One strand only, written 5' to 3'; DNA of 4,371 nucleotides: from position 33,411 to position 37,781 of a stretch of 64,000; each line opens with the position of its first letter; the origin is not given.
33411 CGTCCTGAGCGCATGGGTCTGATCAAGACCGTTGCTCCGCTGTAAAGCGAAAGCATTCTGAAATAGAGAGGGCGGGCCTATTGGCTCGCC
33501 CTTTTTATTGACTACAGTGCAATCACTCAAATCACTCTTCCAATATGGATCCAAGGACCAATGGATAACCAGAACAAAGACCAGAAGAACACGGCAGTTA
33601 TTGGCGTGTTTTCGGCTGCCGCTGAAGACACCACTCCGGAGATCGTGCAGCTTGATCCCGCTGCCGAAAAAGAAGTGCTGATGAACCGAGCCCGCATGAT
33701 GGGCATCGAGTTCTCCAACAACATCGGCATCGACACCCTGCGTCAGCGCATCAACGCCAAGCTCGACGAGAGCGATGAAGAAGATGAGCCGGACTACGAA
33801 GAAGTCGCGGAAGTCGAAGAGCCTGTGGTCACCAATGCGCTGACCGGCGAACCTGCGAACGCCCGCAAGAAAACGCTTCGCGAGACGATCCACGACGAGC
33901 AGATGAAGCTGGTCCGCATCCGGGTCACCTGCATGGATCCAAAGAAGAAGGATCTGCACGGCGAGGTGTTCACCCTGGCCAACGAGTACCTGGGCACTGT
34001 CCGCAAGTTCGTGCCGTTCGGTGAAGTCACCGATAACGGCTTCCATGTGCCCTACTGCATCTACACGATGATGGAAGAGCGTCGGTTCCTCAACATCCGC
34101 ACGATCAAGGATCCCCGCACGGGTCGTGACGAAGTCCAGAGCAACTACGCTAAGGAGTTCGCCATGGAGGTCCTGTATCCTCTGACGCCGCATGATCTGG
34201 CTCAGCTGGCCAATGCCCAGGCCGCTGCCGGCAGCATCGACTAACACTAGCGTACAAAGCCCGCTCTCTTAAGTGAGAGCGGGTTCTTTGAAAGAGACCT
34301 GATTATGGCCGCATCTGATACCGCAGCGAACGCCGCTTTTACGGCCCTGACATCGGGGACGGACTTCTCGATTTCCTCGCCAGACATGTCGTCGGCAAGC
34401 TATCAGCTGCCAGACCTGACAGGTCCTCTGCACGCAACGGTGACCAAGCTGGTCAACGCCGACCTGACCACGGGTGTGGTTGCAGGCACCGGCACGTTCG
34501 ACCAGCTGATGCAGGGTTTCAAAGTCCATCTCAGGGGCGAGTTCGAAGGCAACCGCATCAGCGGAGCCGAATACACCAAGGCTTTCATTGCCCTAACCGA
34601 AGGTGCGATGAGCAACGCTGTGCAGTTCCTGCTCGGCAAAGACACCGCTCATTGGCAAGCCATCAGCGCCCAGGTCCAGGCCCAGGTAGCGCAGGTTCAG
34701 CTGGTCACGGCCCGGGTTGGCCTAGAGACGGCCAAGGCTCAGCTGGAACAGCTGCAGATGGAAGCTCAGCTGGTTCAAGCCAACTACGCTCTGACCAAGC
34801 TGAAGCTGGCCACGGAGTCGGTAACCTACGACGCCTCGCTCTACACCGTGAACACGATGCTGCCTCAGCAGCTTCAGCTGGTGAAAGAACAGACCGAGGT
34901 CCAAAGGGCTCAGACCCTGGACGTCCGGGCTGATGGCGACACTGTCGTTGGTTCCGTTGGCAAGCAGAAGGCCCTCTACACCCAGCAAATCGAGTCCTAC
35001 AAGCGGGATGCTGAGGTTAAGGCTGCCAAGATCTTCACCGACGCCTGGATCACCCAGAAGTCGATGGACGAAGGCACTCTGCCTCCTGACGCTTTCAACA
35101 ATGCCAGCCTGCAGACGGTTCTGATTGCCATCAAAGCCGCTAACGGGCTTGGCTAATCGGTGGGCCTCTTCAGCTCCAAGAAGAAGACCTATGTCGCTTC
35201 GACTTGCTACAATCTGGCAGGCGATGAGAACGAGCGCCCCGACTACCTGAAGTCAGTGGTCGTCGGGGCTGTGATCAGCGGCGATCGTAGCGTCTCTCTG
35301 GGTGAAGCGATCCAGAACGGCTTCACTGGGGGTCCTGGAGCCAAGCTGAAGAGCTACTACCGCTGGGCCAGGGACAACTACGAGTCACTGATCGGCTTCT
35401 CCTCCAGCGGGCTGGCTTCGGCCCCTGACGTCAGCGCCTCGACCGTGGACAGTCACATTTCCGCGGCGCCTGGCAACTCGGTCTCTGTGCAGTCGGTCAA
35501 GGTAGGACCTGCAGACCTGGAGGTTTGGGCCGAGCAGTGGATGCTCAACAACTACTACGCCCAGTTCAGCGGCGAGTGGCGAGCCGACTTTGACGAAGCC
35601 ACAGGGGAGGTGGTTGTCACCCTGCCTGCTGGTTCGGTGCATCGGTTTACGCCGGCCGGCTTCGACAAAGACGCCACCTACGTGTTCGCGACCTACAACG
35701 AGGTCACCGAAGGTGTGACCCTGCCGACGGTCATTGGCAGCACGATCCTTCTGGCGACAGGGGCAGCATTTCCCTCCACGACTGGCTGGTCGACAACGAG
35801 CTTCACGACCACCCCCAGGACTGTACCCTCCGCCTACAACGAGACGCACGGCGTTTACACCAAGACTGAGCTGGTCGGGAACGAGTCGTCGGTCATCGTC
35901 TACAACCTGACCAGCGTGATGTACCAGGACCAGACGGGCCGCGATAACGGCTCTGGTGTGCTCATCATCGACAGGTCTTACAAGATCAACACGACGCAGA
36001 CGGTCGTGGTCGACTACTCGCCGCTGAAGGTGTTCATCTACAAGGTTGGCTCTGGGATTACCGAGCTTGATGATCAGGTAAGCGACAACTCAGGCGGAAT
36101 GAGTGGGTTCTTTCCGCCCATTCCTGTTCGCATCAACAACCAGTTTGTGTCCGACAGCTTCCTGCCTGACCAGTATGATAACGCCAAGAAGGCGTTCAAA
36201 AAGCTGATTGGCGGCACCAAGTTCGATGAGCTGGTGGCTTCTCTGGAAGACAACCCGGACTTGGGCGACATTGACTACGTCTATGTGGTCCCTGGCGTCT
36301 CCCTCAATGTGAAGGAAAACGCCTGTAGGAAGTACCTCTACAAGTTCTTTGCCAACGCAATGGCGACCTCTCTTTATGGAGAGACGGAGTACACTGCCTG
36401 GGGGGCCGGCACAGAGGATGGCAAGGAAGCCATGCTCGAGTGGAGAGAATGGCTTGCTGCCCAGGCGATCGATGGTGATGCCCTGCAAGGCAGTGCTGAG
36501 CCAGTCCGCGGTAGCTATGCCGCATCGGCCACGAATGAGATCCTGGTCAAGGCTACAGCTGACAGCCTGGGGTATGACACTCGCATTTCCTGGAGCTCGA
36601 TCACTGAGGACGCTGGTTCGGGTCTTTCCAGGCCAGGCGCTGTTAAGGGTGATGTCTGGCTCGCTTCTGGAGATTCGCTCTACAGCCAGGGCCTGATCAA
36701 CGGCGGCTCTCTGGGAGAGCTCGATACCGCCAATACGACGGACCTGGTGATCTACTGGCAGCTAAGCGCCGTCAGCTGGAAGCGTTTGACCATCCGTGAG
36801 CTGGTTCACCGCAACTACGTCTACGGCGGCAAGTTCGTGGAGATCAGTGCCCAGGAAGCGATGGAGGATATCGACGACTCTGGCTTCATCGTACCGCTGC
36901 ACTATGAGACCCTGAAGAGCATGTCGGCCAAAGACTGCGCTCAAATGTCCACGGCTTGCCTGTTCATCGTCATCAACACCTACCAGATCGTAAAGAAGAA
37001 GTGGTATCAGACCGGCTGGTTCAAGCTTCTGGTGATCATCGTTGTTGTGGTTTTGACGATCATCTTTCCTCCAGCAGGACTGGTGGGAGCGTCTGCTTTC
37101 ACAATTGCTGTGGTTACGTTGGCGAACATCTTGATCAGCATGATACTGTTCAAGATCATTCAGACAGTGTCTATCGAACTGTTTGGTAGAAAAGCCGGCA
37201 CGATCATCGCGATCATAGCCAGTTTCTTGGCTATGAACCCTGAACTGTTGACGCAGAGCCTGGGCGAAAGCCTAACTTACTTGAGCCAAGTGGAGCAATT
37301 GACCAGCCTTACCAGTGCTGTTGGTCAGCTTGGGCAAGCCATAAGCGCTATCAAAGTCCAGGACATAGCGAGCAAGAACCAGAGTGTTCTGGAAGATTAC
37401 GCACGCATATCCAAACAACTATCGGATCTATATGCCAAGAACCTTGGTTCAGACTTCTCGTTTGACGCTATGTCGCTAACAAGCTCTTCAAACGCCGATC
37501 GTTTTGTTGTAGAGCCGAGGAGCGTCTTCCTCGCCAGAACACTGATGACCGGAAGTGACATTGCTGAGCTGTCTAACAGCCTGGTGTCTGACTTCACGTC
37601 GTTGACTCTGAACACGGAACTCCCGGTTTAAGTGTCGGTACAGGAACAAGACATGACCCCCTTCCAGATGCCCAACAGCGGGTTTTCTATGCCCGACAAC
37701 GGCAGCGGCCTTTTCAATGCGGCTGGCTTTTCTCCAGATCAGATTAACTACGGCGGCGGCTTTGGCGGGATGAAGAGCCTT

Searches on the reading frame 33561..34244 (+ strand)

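Call 56: search_protein_families(library=phrogs, proteins=[window:33561-34244:+], max_evalue=0.00001)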
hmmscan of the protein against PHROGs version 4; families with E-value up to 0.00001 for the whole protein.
window:33561-34244:+ (227 aa): 2 families
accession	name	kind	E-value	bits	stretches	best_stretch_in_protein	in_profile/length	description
phrog_2130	-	unknown function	2.1e-68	230.9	1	29-227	10-193/195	-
phrog_33528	-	unknown function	2.5e-10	41.3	1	107-226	78-196/197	-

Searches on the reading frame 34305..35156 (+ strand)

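Call 56: search_protein_families(library=phrogs, proteins=[window:34305-35156:+], max_evalue=0.00001)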
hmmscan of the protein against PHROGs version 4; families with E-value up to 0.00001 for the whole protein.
window:34305-35156:+ (283 aa): 1 family
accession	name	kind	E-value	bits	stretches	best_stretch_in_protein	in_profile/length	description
phrog_2050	-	head and packaging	1.4e-94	318.1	1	4-277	11-294/303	virion structural protein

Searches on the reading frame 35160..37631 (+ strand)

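Call 56: search_protein_families(library=phrogs, proteins=[window:35160-37631:+], max_evalue=0.00001)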
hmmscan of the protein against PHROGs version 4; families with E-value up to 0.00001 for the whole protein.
window:35160-37631:+ (823 aa): 1 family
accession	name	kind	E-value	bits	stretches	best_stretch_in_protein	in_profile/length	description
phrog_2220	-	unknown function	1.3e-201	673.3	1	1-820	1-846/850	-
